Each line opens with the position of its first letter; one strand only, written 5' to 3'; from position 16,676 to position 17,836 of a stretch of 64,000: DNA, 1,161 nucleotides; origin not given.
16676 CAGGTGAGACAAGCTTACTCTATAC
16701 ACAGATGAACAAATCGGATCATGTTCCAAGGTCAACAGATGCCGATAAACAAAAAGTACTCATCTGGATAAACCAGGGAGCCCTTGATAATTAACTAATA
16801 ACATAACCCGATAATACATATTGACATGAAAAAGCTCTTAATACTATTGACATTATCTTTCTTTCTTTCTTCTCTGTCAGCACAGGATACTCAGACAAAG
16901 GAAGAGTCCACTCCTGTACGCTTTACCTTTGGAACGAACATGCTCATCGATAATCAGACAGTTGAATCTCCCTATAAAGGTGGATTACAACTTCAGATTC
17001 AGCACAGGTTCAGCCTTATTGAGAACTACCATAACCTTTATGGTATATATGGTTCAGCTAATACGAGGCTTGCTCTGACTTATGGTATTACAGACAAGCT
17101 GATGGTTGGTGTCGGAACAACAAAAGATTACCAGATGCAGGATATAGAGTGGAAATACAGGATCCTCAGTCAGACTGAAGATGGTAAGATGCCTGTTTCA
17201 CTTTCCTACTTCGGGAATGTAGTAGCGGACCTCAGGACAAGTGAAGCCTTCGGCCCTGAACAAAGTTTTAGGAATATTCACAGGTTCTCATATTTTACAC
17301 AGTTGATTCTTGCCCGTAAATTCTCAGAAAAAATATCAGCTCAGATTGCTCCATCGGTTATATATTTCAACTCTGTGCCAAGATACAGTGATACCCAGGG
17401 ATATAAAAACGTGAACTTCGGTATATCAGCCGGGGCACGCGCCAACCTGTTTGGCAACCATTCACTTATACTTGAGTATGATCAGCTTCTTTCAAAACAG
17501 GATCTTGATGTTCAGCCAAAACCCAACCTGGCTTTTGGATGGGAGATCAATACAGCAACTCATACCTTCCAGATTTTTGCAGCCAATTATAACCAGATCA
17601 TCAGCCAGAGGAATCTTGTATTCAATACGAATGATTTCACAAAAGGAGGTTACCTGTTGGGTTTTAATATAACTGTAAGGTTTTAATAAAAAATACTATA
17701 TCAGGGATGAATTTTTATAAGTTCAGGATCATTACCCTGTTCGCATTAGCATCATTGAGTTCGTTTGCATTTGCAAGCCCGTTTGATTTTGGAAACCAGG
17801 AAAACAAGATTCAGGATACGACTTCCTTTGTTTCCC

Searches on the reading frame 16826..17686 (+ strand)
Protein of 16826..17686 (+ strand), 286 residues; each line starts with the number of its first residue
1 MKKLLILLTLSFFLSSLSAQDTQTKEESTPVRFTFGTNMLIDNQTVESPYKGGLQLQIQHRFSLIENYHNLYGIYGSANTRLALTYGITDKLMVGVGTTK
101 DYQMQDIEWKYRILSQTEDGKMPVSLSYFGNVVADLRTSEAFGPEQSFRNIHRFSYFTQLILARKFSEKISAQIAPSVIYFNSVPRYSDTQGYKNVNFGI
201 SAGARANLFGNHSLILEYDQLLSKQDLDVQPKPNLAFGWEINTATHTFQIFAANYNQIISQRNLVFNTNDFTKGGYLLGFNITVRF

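Call 6: search_protein_families(library=pfam, proteins=[window:16826-17686:+], max_evalue=0.001)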
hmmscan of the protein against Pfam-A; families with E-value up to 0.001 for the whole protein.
window:16826-17686:+ (286 aa): 1 family
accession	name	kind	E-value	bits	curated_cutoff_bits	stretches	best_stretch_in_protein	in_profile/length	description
PF19089.6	DUF5777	-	1.7e-68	231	23.1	1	35-286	1-247/247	Membrane bound beta barrel domain (DUF5777)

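Call 8: search_protein_families(library=ncbifam, proteins=[window:16826-17686:+], max_evalue=0.01)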
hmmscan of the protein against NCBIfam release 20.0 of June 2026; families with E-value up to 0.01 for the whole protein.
window:16826-17686:+ (286 aa): 0 families

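Call 51: find_homologous_proteins(query=window:16826-17686:+, max_evalue=0.001)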
Query window:16826-17686:+ (286 aa): 1865 proteins with E <= 0.001 among 2614 candidates; the best 120 are listed.
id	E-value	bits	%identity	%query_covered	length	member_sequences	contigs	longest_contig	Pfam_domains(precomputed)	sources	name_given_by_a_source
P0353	2.4e-186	635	100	100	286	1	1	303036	PF19089.7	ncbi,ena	-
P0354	1.1e-181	620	97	100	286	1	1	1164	PF19089.7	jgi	jgi:opacity protein-like surface antigen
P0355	7.1e-180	614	95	100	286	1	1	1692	PF19089.7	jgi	jgi:opacity protein-like surface antigen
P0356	2.5e-155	534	83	100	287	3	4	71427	PF19089.7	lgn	-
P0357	9.5e-155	532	81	100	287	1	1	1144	PF19089.7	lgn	-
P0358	2.5e-153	527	80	100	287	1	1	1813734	PF19089.7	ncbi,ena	-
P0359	1.9e-152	524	83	100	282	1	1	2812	PF19089.7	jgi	jgi:hypothetical protein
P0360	9.4e-152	522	83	100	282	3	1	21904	PF19089.7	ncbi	-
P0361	3.0e-147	507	77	100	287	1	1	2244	PF19089.7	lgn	-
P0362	5.0e-147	506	77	100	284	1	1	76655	PF19089.7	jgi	jgi:hypothetical protein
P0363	8.3e-147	506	77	100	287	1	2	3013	PF19089.7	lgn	-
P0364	1.1e-145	502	76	100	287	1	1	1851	PF19089.7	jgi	-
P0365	1.3e-145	502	79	100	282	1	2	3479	PF19089.7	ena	-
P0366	2.1e-145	501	76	100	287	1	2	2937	PF19089.7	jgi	jgi:hypothetical protein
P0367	2.9e-145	501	75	100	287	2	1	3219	PF19089.7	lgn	-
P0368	4.0e-145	500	76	94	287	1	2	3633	PF19089.7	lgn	-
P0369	7.4e-145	499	75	100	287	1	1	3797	PF19089.7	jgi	jgi:hypothetical protein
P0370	7.5e-145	499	75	94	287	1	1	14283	PF19089.7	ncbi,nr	ncbi:MAG: DUF5777 family beta-barrel protein [Bacteroidia bacterium]|nr:DUF5777 family beta-barrel p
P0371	8.2e-145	499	76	100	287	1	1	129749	PF19089.7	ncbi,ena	-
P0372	1.9e-144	498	78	100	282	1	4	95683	PF19089.7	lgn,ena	-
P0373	4.8e-144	497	75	100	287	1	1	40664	PF19089.7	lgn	-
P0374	5.9e-144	496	75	100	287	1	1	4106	PF19089.7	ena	-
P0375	7.3e-144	496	75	100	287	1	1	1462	PF19089.7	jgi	jgi:hypothetical protein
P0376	8.7e-144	496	75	100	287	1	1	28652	PF19089.7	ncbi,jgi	jgi:hypothetical protein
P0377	9.2e-144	496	75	100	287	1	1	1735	PF19089.7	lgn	-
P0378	9.6e-144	496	76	100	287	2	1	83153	PF19089.7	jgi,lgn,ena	-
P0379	1.5e-143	495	74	100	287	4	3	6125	PF19089.7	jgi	jgi:hypothetical protein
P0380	2.7e-143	494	75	100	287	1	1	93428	PF19089.7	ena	-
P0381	3.2e-143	494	75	100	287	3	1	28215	PF19089.7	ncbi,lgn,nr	ncbi:MAG TPA: DUF5777 family beta-barrel protein [Bacteroidales bacterium]|nr:DUF5777 family beta-ba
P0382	3.2e-143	494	75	100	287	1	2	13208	PF19089.7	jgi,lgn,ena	-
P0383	3.4e-143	494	75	100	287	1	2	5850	PF19089.7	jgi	jgi:hypothetical protein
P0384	3.5e-143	494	75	100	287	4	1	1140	PF19089.7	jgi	jgi:hypothetical protein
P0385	3.7e-143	494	75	100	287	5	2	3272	PF19089.7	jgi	jgi:hypothetical protein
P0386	3.9e-143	494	75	100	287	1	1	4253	PF19089.7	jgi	-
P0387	3.9e-143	494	74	100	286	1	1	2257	PF19089.7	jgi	jgi:hypothetical protein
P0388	4.3e-143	493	75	100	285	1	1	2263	PF19089.7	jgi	-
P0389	5.2e-143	493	76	100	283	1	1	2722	PF19089.7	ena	-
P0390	5.3e-143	493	75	100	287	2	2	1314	PF19089.7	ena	-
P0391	1.0e-142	492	74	100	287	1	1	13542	PF19089.7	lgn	-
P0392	1.1e-142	492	74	100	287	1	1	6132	PF19089.7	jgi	jgi:hypothetical protein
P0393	1.2e-142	492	76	100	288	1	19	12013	PF19089.7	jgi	jgi:hypothetical protein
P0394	1.2e-142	492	74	100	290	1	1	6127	PF19089.7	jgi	-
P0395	1.3e-142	492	75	100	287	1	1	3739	PF19089.7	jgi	jgi:hypothetical protein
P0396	1.6e-142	492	75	100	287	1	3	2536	PF19089.7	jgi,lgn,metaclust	metaclust:\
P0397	1.8e-142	491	74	100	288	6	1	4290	PF19089.7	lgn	-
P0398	1.8e-142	491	75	100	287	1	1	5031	PF19089.7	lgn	-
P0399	1.9e-142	491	75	100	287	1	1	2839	PF19089.7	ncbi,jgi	-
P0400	1.9e-142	491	75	100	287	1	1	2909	PF19089.7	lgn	-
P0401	2.5e-142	491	75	100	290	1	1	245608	PF19089.7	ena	-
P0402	3.4e-142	490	74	100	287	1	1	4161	PF19089.7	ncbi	-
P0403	4.5e-142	490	77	100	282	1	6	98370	PF19089.7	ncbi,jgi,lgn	-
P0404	4.9e-142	490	73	100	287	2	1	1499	PF19089.7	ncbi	-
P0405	6.3e-142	490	74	100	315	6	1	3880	PF19089.7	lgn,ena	-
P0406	7.1e-142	489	75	100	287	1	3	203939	PF19089.7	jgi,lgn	jgi:hypothetical protein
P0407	7.2e-142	489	75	100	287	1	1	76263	PF19089.7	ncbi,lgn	-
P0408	8.9e-142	489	74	100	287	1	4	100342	PF19089.7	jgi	jgi:hypothetical protein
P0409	9.7e-142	489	75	100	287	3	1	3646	PF19089.7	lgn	-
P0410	1.1e-141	489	74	100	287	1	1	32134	PF19089.7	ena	-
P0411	1.2e-141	489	75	100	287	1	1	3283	PF19089.7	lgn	-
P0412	1.2e-141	489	74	100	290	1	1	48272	PF19089.7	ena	-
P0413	1.3e-141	489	75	100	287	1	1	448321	PF19089.7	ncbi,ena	-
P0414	1.5e-141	488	74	100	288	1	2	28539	PF19089.7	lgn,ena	-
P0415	1.7e-141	488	73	100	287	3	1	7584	PF19089.7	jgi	-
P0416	1.8e-141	488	74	100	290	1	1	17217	PF19089.7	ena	-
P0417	1.9e-141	488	73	100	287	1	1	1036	PF19089.7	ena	-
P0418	2.8e-141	487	75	100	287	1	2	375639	PF19089.7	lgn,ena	-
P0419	2.8e-141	487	75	100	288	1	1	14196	PF19089.7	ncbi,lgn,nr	ncbi:MAG: hypothetical protein EPN88_08535 [Bacteroidetes bacterium]|nr:MAG: hypothetical protein EP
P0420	3.9e-141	487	74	100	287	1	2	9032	PF19089.7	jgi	-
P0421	5.1e-141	487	74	100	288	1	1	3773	PF19089.7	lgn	-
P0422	5.1e-141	487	74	100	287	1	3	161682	PF19089.7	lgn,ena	-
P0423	6.2e-141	486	75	100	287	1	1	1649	PF19089.7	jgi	-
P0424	6.6e-141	486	73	100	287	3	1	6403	PF19089.7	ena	-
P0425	6.8e-141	486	75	97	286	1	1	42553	PF19089.7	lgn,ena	-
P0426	8.9e-141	486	74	100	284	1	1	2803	PF19089.7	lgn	-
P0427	9.4e-141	486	73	100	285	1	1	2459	PF19089.7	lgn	-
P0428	1.1e-140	486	73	100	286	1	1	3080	PF19089.7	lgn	-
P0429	1.3e-140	485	74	100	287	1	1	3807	PF19089.7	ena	-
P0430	1.3e-140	485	74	100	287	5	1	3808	PF19089.7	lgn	-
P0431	1.5e-140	485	73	100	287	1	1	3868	PF19089.7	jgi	jgi:hypothetical protein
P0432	2.1e-140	485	73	100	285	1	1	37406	PF19089.7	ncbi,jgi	jgi:hypothetical protein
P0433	2.2e-140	485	74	100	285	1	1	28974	PF19089.7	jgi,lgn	jgi:hypothetical protein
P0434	2.5e-140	484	75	100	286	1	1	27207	PF19089.7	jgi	jgi:hypothetical protein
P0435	2.6e-140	484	73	100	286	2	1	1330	PF19089.7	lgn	-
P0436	2.9e-140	484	72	100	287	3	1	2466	PF19089.7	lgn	-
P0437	3.2e-140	484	74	100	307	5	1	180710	PF19089.7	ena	-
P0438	3.3e-140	484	74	100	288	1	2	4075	PF19089.7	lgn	-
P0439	3.4e-140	484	72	100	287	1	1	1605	PF19089.7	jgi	-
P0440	3.5e-140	484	74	100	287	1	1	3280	PF19089.7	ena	-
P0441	3.5e-140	484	74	100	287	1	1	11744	PF19089.7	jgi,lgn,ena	jgi:hypothetical protein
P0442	3.6e-140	484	73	100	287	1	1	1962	PF19089.7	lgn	-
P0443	4.0e-140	484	75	100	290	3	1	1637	PF19089.7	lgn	-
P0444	4.2e-140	484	73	100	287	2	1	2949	PF19089.7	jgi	jgi:hypothetical protein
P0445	4.5e-140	484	75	100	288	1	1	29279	PF19089.7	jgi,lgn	jgi:hypothetical protein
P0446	4.5e-140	484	72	100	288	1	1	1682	PF19089.7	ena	-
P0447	5.0e-140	483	74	100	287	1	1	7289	PF19089.7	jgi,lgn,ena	-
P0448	5.8e-140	483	75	100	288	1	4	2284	PF19089.7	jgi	jgi:hypothetical protein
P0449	6.1e-140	483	72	100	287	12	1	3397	PF19089.7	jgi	jgi:hypothetical protein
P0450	6.3e-140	483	73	100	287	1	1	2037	PF19089.7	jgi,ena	-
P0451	8.5e-140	483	74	100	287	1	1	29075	PF19089.7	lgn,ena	-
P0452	9.1e-140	483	74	94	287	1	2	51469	PF19089.7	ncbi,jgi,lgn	jgi:hypothetical protein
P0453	1.0e-139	482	73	100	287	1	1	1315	PF19089.7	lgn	-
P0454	1.2e-139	482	74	100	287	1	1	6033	PF19089.7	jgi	jgi:hypothetical protein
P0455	1.3e-139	482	75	100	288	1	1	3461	PF19089.7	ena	-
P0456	1.3e-139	482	73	100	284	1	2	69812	PF19089.7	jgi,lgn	jgi:hypothetical protein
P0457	1.4e-139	482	73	100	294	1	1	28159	PF19089.7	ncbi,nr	ncbi:MAG: DUF5777 family beta-barrel protein [Bacteroidota bacterium]|nr:DUF5777 family beta-barrel 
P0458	1.6e-139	482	71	100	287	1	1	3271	PF19089.7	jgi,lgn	-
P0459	1.7e-139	482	72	100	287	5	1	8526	PF19089.7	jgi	jgi:hypothetical protein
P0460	1.7e-139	482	74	100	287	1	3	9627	PF19089.7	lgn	-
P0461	1.8e-139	482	74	100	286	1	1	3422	PF19089.7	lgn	-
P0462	1.8e-139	482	74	100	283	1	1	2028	PF19089.7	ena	-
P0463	1.9e-139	481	71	100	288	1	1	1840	PF19089.7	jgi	-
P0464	1.9e-139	481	74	100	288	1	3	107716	PF19089.7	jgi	jgi:hypothetical protein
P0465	2.0e-139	481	74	100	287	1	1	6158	PF19089.7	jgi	jgi:hypothetical protein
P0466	2.1e-139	481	73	100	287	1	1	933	PF19089.7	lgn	-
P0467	2.3e-139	481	72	100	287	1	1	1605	PF19089.7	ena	-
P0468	2.4e-139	481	74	100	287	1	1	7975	PF19089.7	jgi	jgi:hypothetical protein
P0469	2.5e-139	481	74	100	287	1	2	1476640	PF19089.7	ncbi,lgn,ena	-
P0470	2.6e-139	481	77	100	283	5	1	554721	PF19089.7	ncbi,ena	-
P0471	3.1e-139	481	73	100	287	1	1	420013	PF19089.7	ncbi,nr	ncbi:MAG: hypothetical protein IPH69_11130 [Bacteroidales bacterium]|nr:hypothetical protein [Bacter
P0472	3.4e-139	481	74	100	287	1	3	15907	PF19089.7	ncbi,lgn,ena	ncbi:MAG: DUF5777 family beta-barrel protein [Bacteroidota bacterium]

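Call 59: predict_structure(alignment_id=A3)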
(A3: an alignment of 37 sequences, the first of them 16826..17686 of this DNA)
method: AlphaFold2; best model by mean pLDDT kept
length: 286 residues; sequences in the alignment: 37
mean_pLDDT: 49.3   pTM: 0.51
mean pLDDT of the five models: 49.3, 48.5, 46.5, 43.2, 40.1
residues with pLDDT >= 90: 0; 70-90: 25; 50-70: 101; < 50: 160
segments of 3 or more residues with pLDDT < 50: 1-52, 54-114, 134-152, 183-193, 255-266, 284-286
pLDDT, mean of each block of 10 residues (from residue 1): 38 30 30 39 43 46 38 32 44 37 37 50 58 46 38 56 70 63 42 57 71 73 66 69 60 47 44 58 50
secondary structure, 60 per line:
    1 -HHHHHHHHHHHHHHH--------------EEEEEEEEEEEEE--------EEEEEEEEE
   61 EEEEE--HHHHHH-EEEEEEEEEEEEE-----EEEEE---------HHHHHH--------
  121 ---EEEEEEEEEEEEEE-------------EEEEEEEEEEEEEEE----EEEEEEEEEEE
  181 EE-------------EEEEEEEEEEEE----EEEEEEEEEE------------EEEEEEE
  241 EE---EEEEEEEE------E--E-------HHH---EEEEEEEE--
elements in order: H2-16 E31-43 E52-65 H68-73 E75-87 E93-97 H107-112 E124-137 E151-165 E170-182 E196-207 E212-221 E234-242 E246-253 E277-284
